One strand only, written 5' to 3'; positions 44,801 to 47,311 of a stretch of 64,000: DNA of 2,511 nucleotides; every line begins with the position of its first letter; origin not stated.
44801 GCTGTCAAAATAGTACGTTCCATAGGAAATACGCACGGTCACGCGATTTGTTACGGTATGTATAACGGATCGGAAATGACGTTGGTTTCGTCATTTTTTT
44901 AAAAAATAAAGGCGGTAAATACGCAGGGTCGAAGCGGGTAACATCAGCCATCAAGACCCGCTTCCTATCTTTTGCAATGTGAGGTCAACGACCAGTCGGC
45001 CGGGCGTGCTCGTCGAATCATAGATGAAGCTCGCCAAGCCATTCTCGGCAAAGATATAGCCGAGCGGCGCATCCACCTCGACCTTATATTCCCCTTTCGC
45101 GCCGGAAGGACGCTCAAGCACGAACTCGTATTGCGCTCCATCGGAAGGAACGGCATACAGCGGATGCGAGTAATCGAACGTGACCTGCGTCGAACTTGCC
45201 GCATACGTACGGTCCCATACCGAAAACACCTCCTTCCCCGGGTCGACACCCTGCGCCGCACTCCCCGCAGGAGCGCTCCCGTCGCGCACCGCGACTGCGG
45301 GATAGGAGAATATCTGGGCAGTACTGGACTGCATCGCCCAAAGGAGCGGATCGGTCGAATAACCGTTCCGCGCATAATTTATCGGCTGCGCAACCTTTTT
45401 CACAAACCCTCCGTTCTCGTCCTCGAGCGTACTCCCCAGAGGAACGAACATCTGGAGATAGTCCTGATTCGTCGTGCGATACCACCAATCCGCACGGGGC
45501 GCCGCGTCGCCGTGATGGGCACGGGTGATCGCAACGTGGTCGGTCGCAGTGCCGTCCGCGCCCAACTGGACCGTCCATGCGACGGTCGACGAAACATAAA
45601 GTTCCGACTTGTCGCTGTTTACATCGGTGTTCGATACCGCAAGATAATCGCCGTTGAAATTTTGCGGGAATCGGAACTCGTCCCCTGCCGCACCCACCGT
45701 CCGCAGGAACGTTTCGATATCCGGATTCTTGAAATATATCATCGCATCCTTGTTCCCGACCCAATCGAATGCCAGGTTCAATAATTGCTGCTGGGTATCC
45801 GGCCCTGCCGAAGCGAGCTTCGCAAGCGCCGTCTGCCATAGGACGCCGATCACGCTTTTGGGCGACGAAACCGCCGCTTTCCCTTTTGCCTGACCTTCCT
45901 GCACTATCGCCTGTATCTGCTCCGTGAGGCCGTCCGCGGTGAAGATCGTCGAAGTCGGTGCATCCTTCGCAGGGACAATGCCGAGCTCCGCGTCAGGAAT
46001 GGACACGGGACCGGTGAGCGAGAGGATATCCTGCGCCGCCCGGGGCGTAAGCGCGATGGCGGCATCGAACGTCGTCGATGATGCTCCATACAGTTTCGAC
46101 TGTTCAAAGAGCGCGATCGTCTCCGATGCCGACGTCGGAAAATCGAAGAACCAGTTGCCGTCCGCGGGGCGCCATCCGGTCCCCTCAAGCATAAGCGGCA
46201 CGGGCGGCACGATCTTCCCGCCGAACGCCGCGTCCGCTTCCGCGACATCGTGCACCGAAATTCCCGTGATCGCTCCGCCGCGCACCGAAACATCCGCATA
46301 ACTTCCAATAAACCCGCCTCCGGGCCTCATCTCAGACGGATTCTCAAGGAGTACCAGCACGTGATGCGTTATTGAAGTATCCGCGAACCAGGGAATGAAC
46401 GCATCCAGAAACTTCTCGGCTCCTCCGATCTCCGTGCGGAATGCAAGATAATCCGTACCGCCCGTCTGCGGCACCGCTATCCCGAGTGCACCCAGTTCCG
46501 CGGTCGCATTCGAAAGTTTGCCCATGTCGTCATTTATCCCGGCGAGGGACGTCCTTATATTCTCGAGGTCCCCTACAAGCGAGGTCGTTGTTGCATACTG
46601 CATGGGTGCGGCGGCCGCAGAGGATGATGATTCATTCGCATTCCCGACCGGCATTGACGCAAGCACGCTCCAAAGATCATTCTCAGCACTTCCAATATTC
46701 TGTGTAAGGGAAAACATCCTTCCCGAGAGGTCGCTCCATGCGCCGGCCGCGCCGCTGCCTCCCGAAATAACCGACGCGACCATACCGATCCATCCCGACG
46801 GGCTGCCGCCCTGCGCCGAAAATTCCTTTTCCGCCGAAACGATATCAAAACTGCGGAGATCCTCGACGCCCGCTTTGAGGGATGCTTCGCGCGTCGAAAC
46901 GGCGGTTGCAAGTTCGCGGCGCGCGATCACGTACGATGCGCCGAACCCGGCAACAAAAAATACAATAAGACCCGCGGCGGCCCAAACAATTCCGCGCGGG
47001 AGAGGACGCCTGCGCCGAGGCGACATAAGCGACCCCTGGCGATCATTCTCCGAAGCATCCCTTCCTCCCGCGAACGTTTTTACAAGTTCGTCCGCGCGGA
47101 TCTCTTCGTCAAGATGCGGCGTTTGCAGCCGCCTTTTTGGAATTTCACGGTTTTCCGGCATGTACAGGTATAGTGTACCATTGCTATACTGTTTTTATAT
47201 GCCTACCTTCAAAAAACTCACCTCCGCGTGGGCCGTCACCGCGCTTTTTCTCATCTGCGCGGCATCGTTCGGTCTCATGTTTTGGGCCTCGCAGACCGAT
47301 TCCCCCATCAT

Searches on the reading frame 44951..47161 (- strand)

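Call 14: search_protein_families(library=pfam, proteins=[window:44951-47161:-], max_evalue=0.001)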
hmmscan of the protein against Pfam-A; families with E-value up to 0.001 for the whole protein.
window:44951-47161:- (736 aa): 1 family
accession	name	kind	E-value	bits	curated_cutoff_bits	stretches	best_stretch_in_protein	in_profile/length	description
PF13196.11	DUF4012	-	2.5e-17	64.1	28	1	266-392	4-128/144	Protein of unknown function (DUF4012)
